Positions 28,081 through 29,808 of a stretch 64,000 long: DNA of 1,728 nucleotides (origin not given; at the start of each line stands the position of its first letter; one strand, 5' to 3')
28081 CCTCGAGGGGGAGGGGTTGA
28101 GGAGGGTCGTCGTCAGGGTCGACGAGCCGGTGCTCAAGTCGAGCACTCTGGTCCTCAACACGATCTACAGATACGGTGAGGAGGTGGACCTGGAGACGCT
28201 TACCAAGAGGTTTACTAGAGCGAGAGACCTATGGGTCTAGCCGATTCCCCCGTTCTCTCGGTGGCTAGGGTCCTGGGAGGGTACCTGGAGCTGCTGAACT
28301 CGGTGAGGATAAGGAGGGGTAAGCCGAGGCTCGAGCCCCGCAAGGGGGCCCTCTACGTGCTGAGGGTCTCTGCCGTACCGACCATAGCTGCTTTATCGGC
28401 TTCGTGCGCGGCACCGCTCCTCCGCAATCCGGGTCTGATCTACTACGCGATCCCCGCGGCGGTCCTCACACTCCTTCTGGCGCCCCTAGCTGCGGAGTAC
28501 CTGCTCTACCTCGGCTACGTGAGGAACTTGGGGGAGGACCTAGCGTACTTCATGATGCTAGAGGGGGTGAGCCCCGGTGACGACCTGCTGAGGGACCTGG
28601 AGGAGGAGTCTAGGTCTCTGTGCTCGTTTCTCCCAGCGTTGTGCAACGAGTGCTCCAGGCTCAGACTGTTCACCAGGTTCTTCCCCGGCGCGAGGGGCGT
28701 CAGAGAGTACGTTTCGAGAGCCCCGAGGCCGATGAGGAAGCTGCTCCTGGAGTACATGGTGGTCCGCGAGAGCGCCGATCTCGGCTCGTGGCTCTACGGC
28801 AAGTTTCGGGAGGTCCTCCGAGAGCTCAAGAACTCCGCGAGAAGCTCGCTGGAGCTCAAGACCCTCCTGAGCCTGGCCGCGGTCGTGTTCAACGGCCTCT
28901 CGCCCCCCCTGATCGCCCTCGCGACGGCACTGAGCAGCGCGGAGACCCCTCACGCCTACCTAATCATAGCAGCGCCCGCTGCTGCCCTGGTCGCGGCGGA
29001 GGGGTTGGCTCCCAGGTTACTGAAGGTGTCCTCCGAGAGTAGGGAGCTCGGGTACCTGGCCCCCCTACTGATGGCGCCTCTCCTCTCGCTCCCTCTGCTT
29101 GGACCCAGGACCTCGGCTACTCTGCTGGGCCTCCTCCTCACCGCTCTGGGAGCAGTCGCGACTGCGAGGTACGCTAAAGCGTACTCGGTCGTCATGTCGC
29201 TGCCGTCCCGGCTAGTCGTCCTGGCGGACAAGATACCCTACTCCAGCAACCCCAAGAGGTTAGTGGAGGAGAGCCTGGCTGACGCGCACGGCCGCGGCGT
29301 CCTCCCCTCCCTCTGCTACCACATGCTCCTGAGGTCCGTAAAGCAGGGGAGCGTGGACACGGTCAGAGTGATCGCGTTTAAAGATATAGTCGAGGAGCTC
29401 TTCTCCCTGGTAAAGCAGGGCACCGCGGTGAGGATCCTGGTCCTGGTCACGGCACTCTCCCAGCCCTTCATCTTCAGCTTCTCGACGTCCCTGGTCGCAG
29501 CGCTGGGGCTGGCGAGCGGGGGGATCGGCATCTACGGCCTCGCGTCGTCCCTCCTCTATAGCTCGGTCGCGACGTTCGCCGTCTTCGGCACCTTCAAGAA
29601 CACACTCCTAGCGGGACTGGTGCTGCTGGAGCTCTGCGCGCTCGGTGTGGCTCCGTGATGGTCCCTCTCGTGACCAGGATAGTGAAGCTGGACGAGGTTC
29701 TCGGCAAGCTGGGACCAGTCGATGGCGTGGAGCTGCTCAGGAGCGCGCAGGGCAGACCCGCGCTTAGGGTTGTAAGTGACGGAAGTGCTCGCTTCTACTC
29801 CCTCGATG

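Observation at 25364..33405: Operon combining a type IV pilus-type assembly core with a VirB4/HerA-type ATPase and a 688-aa orphan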

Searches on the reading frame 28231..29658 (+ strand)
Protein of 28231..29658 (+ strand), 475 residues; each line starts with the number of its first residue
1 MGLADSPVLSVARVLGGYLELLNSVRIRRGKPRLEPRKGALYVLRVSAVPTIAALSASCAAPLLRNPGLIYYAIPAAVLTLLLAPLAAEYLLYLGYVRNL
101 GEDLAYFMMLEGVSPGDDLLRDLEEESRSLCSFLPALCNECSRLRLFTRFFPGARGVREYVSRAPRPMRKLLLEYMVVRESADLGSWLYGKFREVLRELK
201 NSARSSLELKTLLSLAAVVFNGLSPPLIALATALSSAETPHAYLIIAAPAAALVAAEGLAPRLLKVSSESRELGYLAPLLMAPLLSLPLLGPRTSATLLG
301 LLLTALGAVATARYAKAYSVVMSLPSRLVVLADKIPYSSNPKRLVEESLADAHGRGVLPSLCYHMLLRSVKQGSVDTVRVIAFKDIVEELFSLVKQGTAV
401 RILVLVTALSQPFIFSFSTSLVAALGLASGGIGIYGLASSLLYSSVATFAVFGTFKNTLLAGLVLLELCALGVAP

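Call 3: search_protein_families(library=pfam, proteins=[window:28231-29658:+], max_evalue=0.1)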
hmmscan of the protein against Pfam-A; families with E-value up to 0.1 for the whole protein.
window:28231-29658:+ (475 aa): 0 families

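Call 6: search_protein_families(library=ncbifam, proteins=[window:28231-29658:+], max_evalue=0.1)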
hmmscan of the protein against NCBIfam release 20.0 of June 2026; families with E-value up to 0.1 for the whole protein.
window:28231-29658:+ (475 aa): 0 families

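Call 8: search_protein_families(library=phrogs, proteins=[window:28231-29658:+], max_evalue=0.1)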
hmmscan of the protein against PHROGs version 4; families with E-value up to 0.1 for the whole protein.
window:28231-29658:+ (475 aa): 0 families

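Call 27: search_solved_structures(query=A2, max_evalue=10)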
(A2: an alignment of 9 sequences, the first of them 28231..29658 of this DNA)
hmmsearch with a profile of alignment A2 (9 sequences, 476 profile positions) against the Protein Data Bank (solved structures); distinct sequences matched with E-value up to 10: 3.
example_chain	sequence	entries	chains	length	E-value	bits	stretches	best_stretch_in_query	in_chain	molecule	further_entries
6mi3_A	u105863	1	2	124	0.39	12.6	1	121-210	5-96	NF-kB ESSENTIAL MODULATOR,NF-kappa-B essential modulator,NF-kB ESSENTIAL MODULATOR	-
7pwf_Y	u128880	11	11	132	0.67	11.8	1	137-177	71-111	Ribosomal protein S24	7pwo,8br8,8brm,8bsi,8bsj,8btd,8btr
6mi4_A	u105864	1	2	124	1.1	11.1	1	121-210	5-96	NF-kB ESSENTIAL MODULATOR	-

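Call 31: find_homologous_proteins(query=window:28231-29658:+, max_evalue=0.001)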
Query window:28231-29658:+ (475 aa): 15 proteins with E <= 0.001 among 8000 candidates.
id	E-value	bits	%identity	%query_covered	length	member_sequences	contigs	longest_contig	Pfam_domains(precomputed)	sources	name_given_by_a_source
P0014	1.1e-290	982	100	100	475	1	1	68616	-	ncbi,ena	-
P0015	1.1e-213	728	75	100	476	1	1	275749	-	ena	-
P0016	9.9e-212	722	75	100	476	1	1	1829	-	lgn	-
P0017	1.2e-168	580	59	100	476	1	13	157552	-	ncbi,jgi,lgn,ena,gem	ncbi:MAG: hypothetical protein QXG17_02315 [Sulfolobales archaeon]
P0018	2.2e-168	579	59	100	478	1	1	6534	-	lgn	-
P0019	3.7e-161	555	58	100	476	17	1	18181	-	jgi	-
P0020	3.3e-156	539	58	100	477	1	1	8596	-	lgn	-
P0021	3.3e-155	536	59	99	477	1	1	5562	-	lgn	-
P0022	4.4e-155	535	56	100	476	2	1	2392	-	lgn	-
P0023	3.9e-153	529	56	100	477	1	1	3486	-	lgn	-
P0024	4.8e-152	525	57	95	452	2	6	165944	-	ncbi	ncbi:MAG: hypothetical protein QXZ60_00925 [Sulfolobales archaeon]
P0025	9.9e-141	488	50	100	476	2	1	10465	-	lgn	-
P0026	8.3e-128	445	54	86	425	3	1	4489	-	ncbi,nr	ncbi:MAG: hypothetical protein RMH84_03810, partial [Sulfolobales archaeon]|nr:hypothetical protein 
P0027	8.0e-125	435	50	100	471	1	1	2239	-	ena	-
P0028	1.1e-118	415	47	98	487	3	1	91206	-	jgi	-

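Call 47: predict_structure(alignment_id=A4)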
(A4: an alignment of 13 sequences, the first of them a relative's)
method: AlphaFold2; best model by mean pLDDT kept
length: 475 residues; sequences in the alignment: 13
mean_pLDDT: 68.1   pTM: 0.63
mean pLDDT of the five models: 68.1, 66.5, 61.4, 57.2, 54.9
residues with pLDDT >= 90: 0; 70-90: 221; 50-70: 221; < 50: 33
segments of 3 or more residues with pLDDT < 50: 239-244, 453-463, 465-475
pLDDT, mean of each block of 10 residues (from residue 1): 61 83 84 82 79 66 61 78 84 82 74 54 60 76 72 69 72 64 61 72 76 68 57 55 52 63 68 63 66 64 72 78 81 80 84 79 78 62 66 72 68 65 59 55 58 44 47 40
secondary structure, 60 per line:
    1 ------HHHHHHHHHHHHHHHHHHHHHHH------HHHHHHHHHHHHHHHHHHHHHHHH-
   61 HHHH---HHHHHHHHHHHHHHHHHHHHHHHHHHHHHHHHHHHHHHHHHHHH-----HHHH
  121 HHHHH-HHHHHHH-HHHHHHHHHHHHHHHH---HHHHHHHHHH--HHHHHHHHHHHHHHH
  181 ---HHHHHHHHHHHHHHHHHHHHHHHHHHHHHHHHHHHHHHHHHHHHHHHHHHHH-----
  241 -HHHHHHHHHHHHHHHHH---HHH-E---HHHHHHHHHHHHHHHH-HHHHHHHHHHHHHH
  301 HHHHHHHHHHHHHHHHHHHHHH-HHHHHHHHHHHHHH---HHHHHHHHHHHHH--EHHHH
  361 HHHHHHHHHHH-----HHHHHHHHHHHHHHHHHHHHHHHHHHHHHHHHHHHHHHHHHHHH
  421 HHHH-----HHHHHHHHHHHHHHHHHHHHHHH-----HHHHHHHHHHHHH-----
elements in order: H7-29 H36-59 H61-64 H68-111 H117-125 H127-133 H135-150 H154-163 H166-180 H184-235 H242-258 H270-285 H287-322 H324-337 H341-353 H357-371 H377-424 H430-452 H458-470

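Call 50: fold_search(model_id=the predicted structure, library=pdb)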
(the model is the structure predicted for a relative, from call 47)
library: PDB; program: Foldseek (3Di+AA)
matches with E <= 10: 424; with E <= 0.001: 0
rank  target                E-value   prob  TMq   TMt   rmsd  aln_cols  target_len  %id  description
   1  9g2x_B                1.1e-01  0.41  0.14  0.12  19.8       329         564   16  Cryo-EM structure of IrtAB in outward-occluded state in presence of mycobactin under turnover conditions in LMNG (released 2024-12-18)
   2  5dse_A                1.1e-01  0.15  0.12  0.11  27.9       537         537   13  Crystal Structure of the TTC7B/Hyccin Complex (released 2015-12-02)
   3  9g2t_B                1.3e-01  0.44  0.14  0.12  19.6       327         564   16  Cryo-EM structure of IrtAB 2xEQ, A256R_IrtB mutant in LMNG (released 2024-12-18)
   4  9csi                  1.9e-01  0.21  0.13  0.11  20.9       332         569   14  A. baumannii MsbA Bound to Cerastecin Compound 5 (released 2024-09-04)
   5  9mg8_B                2.4e-01  0.23  0.14  0.17  28.8       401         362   15  Crystal Structure of b-iTHR-110 (released 2025-12-17)
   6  9g2s_B                2.7e-01  0.28  0.14  0.12  19.9       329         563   18  Cryo-EM structure of IrtAB 2xEQ, Q249R_IrtB mutant in LMNG (released 2024-12-18)
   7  7x07_A                4.2e-01  0.10  0.11  0.09  30.2       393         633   14  Cryo-EM structure of human ABCD1 in the presence of C26:0 (released 2023-03-22)
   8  6rz7                  4.7e-01  0.21  0.17  0.20  25.1       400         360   14  Crystal structure of the human cysteinyl leukotriene receptor 2 in complex with ONO-2570366 (F222 space group) (released 2019-12-11)
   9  4z35                  4.7e-01  0.21  0.15  0.18  19.8       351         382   12  Crystal Structure of Human Lysophosphatidic Acid Receptor 1 in complex with ONO-9910539 (released 2015-06-03)
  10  7x1w_A                5.1e-01  0.12  0.13  0.11  28.4       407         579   13  Cryo-EM structure of human ABCD1 E630Q in the presence of ATP in inward-facing state (released 2023-03-22)
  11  9g2k_B                5.3e-01  0.16  0.14  0.12  20.3       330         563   18  Cryo-EM structure of IrtAB in outward-occluded state in nanodisc in complex with ADP-vanadate (released 2024-12-18)
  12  7wiw_B                5.8e-01  0.20  0.15  0.13  20.2       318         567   16  Cryo-EM structure of Mycobacterium tuberculosis irtAB complexed with ATP in an occluded conformation (released 2023-01-25)
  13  7zdt_C                6.0e-01  0.14  0.13  0.11  22.7       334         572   13  Occ(apo/return) conformation of CydDC mutant (E500Q.C) in ATP(CydC) bound state (Dataset-18) (released 2023-04-19)
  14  9rcv_A                6.3e-01  0.12  0.14  0.10  26.2       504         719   15  Structure of the Human Peptide-Loading Complex Arrested by HCMV US6 (released 2025-12-03)
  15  4phq_B                6.5e-01  0.16  0.14  0.20  24.0       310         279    9  ClyA CC6/264 ox (6-303) (released 2014-09-24)
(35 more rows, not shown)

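Call 52: search_protein_families(library=pfam, alignment_id=A4, max_evalue=10)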
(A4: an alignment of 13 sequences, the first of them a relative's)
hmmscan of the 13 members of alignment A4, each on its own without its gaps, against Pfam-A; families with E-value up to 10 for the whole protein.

A. member 1, P0014 (475 aa): 0 families

B. families by the number of members that match (of 13 scanned): 6 families
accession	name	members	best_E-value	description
PF07032.16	DUF1322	1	0.025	Protein of unknown function (DUF1322)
PF13807.11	GNVR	1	0.062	G-rich domain on putative tyrosine kinase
PF23742.1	VBS_C3G9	1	0.065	C3G9 VBS-like domain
PF20303.3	YLATT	1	0.08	YEATS-Like-Associating Three TM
PF10550.14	Toxin_36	1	0.17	Conantokin toxin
PF13214.11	DUF4022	1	1.8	Protein of unknown function (DUF4022)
